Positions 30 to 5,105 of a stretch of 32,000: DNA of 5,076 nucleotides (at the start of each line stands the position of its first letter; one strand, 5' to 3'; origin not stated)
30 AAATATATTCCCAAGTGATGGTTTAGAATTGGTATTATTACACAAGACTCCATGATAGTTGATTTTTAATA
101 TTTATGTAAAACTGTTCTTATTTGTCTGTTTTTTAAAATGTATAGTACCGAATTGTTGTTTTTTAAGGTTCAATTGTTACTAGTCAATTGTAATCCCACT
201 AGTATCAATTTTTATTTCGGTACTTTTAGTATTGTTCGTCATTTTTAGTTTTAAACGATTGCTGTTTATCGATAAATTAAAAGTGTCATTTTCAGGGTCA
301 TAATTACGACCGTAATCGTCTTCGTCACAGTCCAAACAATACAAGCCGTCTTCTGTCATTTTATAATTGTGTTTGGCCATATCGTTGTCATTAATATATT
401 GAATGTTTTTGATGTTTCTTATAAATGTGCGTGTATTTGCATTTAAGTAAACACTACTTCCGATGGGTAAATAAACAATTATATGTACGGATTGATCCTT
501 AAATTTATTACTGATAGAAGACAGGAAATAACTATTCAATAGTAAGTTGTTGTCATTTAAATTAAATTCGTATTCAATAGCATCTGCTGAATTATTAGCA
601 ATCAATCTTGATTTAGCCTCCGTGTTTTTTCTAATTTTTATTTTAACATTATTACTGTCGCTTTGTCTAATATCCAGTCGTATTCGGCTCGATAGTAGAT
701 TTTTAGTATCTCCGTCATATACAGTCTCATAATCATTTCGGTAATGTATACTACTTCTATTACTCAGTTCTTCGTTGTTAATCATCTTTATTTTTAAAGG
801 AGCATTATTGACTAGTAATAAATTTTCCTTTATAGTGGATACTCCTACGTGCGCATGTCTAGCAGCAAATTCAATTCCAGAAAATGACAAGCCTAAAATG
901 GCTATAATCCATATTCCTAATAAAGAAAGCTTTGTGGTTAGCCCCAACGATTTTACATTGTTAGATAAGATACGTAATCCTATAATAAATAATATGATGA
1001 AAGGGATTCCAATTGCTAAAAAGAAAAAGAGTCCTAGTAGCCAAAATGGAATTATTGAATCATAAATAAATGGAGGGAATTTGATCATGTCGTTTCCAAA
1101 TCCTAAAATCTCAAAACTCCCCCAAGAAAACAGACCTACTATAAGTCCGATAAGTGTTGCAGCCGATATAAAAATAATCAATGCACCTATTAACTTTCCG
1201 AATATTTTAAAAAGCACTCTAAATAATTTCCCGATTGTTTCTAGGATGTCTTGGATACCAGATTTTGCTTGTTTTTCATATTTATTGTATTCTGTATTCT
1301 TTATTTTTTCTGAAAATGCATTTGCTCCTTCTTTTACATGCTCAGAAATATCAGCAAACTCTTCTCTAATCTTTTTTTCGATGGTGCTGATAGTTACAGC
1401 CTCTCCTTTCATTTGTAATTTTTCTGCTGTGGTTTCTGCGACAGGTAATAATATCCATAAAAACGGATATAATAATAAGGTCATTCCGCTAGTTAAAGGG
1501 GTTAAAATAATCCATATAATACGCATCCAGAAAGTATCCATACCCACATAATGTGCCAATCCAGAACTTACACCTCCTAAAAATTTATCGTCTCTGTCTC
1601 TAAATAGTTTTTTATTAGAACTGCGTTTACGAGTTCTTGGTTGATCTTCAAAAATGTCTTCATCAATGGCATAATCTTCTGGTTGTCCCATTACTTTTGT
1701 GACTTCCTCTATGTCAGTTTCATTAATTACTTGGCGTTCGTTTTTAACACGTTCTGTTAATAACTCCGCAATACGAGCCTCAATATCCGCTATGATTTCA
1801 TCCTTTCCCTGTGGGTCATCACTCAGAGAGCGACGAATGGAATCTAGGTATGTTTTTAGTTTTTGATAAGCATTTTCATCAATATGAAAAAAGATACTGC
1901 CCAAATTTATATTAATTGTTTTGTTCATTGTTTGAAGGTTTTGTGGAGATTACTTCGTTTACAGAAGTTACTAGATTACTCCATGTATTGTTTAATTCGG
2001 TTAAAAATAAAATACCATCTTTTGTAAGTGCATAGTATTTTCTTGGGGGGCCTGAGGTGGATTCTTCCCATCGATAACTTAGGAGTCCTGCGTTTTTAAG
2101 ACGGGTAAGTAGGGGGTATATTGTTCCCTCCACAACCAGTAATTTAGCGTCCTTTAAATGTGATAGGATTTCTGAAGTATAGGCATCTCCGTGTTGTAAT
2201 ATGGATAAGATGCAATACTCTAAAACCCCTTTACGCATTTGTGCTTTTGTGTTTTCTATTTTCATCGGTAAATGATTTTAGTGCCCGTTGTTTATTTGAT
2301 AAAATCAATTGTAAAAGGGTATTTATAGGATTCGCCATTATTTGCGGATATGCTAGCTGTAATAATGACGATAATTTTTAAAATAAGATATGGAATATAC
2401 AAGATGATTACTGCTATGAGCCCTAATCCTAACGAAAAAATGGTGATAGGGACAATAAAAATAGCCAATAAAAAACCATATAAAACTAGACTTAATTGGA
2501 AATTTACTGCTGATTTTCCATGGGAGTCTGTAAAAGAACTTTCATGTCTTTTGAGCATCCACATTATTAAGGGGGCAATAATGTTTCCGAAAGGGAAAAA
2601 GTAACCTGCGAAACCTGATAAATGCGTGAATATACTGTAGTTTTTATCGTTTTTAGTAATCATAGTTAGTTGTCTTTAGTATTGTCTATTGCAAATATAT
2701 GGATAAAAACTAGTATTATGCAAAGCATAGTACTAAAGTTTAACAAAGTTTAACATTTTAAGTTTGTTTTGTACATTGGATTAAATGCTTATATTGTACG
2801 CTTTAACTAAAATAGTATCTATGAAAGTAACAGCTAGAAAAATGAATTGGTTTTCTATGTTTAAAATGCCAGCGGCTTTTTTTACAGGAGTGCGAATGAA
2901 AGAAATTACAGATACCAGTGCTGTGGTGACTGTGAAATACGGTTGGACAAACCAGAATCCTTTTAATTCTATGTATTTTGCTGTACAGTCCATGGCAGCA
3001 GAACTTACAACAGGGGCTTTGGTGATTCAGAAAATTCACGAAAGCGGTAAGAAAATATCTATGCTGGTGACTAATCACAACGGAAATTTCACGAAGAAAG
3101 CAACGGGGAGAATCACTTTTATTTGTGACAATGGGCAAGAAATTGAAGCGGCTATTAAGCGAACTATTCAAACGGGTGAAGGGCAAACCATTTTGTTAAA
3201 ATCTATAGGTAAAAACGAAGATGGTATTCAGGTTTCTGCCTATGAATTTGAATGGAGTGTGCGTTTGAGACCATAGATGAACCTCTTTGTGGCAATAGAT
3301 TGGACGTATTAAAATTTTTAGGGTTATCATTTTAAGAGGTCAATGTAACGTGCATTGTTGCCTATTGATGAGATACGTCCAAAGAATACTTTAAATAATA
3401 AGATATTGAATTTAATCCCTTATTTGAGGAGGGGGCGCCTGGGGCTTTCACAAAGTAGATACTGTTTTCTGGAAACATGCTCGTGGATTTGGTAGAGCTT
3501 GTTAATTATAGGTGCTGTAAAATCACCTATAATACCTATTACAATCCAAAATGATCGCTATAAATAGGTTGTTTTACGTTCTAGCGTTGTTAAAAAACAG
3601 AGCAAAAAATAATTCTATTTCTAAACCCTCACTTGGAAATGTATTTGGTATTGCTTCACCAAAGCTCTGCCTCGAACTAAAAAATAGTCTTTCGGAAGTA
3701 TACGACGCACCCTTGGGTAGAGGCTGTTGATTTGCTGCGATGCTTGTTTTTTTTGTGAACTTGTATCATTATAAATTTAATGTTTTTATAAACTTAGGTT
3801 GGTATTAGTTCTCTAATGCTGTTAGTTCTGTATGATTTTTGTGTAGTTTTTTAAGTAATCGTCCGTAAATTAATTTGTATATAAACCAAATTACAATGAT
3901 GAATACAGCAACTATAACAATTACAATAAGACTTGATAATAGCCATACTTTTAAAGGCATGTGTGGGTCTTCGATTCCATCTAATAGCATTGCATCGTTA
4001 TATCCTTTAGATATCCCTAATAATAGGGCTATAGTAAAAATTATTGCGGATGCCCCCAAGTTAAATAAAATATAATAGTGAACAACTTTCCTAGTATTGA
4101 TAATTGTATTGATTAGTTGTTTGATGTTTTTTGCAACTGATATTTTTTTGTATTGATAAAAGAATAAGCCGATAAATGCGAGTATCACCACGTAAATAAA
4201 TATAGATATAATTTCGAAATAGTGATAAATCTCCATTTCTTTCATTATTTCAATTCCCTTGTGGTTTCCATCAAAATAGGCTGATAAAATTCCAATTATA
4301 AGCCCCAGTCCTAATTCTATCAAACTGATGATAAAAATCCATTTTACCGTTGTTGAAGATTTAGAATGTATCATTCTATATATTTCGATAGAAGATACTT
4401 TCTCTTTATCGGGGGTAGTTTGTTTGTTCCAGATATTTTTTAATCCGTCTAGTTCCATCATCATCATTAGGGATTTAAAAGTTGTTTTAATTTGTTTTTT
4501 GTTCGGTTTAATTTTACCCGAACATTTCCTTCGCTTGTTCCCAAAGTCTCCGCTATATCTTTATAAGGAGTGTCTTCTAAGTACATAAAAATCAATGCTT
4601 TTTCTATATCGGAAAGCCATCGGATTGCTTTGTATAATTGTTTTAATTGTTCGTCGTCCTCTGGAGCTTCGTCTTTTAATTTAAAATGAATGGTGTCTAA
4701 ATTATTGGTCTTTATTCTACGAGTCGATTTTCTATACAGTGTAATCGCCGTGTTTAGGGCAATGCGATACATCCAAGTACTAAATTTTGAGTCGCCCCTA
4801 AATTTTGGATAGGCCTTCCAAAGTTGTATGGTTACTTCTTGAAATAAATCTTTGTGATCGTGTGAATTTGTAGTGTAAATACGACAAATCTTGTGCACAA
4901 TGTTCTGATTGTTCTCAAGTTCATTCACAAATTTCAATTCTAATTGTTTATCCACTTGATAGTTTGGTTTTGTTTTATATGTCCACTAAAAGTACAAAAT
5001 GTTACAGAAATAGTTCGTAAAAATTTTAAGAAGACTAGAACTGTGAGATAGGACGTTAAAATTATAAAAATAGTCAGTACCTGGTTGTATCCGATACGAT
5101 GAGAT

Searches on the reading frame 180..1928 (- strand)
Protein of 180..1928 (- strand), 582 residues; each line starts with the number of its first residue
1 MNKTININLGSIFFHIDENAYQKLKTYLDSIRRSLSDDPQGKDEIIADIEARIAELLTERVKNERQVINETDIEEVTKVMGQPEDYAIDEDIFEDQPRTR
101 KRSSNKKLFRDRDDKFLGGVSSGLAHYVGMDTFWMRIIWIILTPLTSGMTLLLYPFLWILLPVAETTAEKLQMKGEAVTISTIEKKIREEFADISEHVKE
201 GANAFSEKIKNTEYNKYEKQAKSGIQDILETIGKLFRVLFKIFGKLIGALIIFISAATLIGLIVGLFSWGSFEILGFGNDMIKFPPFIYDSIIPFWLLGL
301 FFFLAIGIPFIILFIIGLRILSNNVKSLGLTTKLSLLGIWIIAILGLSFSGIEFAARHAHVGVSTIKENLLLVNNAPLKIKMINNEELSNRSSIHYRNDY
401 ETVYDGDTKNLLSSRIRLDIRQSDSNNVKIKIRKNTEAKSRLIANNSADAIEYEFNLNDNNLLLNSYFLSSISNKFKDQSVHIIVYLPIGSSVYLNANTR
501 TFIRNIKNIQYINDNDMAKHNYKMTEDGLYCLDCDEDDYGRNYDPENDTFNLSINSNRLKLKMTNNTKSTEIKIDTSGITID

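Call 39: search_protein_families(library=pfam, proteins=[window:180-1928:-], max_evalue=0.00001)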
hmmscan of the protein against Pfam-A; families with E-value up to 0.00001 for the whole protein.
window:180-1928:- (582 aa): 4 families
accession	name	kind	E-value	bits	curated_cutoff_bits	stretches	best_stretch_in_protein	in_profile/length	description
PF22744.3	Toast-rack_PspC-Cterm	-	2.4e-37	128.1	27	1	406-536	5-135/136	ToastRack found in some PspC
PF22571.1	LiaI-LiaF-TM_PspC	-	1.5e-36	125.7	27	1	214-356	1-140/142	PspC transmembrane region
PF04024.17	PspC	-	1.8e-18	66.5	25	1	106-163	1-57/58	PspC domain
PF22564.2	HAAS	-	5e-06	27.2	27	1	26-87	1-53/55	HAAS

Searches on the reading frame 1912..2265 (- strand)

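Call 39: search_protein_families(library=pfam, proteins=[window:1912-2265:-], max_evalue=0.00001)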
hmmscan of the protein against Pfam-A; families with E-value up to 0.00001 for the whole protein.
window:1912-2265:- (117 aa): 1 family
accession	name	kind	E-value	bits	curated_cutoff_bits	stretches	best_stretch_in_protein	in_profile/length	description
PF03551.20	PadR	-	4.2e-17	62.4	27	1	19-86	1-71/75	Transcriptional regulator PadR-like family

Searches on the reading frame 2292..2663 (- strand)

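Call 39: search_protein_families(library=pfam, proteins=[window:2292-2663:-], max_evalue=0.00001)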
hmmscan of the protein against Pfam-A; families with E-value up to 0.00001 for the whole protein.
window:2292-2663:- (123 aa): 1 family
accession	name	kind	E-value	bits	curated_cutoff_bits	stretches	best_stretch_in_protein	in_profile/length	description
PF09685.15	DUF4870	-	8.7e-33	113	25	1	6-122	1-107/107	Domain of unknown function (DUF4870)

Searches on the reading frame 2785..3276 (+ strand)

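Call 39: search_protein_families(library=pfam, proteins=[window:2785-3276:+], max_evalue=0.00001)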
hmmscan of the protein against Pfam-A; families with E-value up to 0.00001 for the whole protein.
window:2785-3276:+ (163 aa): 1 family
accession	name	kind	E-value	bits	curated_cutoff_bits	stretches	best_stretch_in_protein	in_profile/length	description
PF14539.12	DUF4442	-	4.5e-08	33.8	25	1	22-159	7-132/132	Domain of unknown function (DUF4442)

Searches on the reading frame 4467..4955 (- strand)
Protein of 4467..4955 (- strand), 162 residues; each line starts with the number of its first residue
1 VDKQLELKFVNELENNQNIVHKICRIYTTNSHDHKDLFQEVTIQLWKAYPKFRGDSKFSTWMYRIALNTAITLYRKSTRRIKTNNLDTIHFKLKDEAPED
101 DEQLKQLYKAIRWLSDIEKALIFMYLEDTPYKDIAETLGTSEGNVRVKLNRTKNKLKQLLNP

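Call 39: search_protein_families(library=pfam, proteins=[window:4467-4955:-], max_evalue=0.00001)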
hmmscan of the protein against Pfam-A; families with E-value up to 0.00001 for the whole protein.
window:4467-4955:- (162 aa): 2 families
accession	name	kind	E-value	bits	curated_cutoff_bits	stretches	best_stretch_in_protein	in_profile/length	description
PF04542.20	Sigma70_r2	-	9.3e-18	64.2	24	1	14-80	3-71/71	Sigma-70 region 2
PF08281.18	Sigma70_r4_2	-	1.1e-10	41.4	25.7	1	105-156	2-54/54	Sigma-70, region 4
